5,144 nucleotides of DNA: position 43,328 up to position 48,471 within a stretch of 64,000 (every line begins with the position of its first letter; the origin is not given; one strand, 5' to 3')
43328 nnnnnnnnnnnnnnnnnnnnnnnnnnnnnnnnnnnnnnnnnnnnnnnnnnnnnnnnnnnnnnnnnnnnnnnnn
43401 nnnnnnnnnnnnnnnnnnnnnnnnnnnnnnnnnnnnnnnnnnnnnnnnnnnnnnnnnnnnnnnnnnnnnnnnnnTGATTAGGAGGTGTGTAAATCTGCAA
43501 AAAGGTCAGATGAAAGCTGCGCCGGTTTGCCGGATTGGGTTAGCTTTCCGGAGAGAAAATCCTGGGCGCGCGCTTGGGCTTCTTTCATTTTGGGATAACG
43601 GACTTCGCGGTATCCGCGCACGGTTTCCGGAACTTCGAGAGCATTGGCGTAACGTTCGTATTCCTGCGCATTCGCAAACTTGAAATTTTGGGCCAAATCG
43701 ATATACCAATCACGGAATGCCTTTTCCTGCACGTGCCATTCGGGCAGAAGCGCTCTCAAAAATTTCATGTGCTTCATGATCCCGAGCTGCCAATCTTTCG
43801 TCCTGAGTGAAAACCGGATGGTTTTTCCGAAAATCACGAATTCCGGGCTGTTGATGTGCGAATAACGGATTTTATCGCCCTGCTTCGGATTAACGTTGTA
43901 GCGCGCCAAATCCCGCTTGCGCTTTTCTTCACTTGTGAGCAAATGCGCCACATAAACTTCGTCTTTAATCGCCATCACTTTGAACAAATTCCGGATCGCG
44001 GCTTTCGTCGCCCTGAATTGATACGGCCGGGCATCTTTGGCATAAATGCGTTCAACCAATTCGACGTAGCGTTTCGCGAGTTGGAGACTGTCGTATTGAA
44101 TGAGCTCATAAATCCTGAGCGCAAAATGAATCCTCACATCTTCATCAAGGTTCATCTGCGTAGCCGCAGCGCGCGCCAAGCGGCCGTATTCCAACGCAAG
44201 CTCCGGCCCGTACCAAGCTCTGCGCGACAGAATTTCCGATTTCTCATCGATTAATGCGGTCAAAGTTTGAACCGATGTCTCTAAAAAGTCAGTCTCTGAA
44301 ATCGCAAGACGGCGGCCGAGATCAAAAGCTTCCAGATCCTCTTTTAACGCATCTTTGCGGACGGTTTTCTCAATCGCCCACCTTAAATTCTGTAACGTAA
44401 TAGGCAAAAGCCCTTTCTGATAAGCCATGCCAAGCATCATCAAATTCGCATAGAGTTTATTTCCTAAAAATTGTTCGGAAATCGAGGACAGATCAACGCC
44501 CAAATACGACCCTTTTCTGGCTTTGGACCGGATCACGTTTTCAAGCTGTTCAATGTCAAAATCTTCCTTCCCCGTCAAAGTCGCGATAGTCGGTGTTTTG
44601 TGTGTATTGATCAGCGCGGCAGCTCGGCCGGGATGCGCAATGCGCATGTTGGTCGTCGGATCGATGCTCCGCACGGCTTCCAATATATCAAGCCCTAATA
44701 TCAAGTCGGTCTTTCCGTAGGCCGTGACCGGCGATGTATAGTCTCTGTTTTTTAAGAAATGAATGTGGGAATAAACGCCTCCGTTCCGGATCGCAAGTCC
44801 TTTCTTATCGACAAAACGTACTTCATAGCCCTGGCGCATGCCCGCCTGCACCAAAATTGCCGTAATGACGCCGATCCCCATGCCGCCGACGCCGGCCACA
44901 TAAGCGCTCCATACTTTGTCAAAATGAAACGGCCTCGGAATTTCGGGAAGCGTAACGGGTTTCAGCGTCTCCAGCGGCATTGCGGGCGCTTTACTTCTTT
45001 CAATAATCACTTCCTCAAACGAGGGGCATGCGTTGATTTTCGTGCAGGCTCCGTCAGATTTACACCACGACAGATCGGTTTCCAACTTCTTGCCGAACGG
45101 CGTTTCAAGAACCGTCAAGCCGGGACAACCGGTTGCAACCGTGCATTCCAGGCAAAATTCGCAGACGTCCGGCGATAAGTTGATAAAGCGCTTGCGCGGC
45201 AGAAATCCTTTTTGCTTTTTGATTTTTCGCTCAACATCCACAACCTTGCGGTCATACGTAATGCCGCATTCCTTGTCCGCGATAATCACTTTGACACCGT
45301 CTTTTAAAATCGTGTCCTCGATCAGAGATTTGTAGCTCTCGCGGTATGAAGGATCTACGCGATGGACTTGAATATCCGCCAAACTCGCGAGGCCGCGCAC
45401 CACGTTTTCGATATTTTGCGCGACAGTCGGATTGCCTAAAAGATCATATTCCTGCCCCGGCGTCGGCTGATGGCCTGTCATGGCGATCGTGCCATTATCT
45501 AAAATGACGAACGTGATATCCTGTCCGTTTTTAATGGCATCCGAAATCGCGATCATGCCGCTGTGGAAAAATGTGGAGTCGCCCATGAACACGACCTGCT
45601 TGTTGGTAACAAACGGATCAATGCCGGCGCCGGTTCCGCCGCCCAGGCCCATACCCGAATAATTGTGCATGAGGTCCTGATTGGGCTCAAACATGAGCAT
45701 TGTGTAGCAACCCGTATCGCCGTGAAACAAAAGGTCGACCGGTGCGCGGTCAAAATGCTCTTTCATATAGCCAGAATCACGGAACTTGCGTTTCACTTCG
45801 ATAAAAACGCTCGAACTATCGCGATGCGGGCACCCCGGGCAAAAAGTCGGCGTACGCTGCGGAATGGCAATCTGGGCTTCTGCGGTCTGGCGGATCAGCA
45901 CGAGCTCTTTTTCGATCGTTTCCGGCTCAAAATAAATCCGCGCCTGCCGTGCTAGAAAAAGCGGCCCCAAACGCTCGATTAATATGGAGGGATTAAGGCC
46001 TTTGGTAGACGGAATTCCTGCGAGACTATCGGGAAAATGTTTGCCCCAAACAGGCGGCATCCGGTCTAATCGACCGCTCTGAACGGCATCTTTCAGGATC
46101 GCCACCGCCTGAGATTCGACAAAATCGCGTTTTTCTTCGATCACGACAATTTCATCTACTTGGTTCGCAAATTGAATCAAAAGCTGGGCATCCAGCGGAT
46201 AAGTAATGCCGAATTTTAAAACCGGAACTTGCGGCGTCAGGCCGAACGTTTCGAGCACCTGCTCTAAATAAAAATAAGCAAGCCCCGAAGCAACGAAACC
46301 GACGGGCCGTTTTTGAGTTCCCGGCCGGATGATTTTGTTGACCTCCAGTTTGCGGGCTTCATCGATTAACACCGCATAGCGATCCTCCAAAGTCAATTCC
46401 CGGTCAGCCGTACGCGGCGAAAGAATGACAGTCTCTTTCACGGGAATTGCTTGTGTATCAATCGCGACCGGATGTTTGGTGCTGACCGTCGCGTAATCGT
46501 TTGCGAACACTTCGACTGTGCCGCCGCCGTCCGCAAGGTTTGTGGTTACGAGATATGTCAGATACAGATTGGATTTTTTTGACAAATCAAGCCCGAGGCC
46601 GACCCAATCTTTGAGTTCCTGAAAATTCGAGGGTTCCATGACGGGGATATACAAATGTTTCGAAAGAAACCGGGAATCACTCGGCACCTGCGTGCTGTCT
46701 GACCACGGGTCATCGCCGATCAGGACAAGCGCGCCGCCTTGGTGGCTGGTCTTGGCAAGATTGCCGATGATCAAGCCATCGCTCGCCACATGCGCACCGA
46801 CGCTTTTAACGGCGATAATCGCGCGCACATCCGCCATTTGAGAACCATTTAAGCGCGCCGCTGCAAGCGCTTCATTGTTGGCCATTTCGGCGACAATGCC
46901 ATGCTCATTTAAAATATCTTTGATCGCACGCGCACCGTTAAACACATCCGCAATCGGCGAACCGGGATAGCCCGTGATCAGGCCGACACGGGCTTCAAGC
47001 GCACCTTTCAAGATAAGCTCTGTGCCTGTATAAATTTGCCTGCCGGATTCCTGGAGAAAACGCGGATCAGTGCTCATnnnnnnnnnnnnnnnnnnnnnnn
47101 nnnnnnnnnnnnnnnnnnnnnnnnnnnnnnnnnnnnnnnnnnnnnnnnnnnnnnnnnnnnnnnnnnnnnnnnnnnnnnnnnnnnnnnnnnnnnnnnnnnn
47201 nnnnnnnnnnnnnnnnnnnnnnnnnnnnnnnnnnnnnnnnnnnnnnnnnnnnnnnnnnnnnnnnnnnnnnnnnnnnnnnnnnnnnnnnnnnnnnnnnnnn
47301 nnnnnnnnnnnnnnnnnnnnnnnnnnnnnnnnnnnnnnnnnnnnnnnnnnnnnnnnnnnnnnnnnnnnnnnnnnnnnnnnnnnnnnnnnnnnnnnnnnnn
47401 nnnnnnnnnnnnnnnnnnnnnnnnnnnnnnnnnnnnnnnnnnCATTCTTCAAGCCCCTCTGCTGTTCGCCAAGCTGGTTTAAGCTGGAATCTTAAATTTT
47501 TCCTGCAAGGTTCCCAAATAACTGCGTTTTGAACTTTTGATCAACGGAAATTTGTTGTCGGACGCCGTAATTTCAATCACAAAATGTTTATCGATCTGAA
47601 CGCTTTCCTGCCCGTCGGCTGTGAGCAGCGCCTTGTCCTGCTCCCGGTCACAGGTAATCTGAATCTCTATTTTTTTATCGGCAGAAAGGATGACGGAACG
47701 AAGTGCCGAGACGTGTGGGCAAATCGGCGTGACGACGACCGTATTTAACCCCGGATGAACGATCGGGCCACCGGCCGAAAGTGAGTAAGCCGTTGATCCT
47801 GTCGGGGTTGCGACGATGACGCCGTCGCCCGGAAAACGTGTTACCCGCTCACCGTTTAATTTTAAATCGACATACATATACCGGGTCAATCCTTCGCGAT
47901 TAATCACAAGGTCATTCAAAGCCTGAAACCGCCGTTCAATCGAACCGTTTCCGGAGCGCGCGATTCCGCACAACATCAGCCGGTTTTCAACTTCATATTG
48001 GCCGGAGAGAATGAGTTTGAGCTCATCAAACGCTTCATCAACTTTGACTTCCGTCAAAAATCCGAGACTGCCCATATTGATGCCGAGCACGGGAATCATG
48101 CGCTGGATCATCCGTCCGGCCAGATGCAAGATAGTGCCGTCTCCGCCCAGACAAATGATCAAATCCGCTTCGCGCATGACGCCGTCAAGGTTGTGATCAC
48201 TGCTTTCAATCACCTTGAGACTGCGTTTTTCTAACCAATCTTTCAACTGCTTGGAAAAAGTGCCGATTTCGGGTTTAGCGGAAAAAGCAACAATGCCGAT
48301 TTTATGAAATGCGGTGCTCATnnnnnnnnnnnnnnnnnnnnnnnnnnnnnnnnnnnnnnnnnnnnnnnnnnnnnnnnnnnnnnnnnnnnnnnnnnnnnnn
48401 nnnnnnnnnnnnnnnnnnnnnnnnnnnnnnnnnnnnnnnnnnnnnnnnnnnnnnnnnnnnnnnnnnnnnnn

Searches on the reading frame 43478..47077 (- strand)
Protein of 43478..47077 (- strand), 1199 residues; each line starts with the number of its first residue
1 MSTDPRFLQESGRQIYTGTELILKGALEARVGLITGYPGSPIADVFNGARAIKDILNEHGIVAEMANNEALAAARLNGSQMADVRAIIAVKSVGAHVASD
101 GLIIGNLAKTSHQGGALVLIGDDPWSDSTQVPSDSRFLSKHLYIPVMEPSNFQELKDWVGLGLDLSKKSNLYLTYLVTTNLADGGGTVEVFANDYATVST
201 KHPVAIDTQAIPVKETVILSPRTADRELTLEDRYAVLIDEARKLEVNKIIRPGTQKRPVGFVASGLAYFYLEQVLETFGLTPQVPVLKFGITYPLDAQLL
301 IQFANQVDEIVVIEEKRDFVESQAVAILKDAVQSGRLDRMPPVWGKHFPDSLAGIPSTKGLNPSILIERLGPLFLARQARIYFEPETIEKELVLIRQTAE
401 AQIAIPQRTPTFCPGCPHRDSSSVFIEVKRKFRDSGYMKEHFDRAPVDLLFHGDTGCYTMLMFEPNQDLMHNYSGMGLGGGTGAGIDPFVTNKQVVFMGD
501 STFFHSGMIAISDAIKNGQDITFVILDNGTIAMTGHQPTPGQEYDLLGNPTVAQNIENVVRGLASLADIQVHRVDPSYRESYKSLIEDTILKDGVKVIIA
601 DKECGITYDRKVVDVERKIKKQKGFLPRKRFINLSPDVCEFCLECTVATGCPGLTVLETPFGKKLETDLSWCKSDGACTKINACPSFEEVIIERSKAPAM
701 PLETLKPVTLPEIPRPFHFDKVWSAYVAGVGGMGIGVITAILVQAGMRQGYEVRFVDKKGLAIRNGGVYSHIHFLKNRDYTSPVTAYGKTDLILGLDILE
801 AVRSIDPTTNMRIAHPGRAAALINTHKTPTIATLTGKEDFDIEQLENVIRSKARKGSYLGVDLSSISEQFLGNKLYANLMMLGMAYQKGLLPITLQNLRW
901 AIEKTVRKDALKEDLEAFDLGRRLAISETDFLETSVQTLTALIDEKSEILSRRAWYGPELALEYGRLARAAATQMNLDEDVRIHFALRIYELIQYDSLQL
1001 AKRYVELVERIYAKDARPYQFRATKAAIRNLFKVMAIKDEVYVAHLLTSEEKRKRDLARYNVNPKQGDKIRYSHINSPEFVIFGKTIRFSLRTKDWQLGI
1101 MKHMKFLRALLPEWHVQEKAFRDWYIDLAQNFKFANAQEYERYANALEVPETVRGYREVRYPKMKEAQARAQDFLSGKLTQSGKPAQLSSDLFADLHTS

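Call 79: search_protein_families(library=pfam, proteins=[window:43478-47077:-], max_evalue=0.00001)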
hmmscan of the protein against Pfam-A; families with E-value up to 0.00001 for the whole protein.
window:43478-47077:- (1199 aa): 3 families
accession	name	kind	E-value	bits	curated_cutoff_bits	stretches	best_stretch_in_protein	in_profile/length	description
PF20169.3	DUF6537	-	7.7e-19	68.8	27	1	985-1171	5-201/203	Family of unknown function (DUF6537)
PF01558.24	POR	-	3.1e-16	60.5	27.4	1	731-922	1-172/173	Pyruvate ferredoxin/flavodoxin oxidoreductase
PF02775.26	TPP_enzyme_C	-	9.9e-14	51.8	21.9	1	454-598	1-149/151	Thiamine pyrophosphate enzyme, C-terminal TPP binding domain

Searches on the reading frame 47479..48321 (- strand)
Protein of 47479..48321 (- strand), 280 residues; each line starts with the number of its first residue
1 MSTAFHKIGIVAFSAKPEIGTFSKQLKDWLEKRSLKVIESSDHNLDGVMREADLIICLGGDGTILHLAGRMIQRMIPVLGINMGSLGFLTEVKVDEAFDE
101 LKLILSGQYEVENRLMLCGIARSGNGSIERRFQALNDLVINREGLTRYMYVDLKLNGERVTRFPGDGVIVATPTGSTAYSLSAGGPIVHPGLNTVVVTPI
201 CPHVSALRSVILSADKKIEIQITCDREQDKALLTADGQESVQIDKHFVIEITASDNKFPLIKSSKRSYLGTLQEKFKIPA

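Call 79: search_protein_families(library=pfam, proteins=[window:47479-48321:-], max_evalue=0.00001)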
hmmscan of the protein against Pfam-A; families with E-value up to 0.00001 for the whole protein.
window:47479-48321:- (280 aa): 2 families
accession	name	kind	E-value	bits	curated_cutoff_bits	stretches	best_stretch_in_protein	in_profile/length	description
PF20143.4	NAD_kinase_C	-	1.2e-32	112.7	23.7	1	135-262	1-125/126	ATP-NAD kinase C-terminal domain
PF01513.26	NAD_kinase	-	1.1e-17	65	25.5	1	50-109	71-130/130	ATP-NAD kinase N-terminal domain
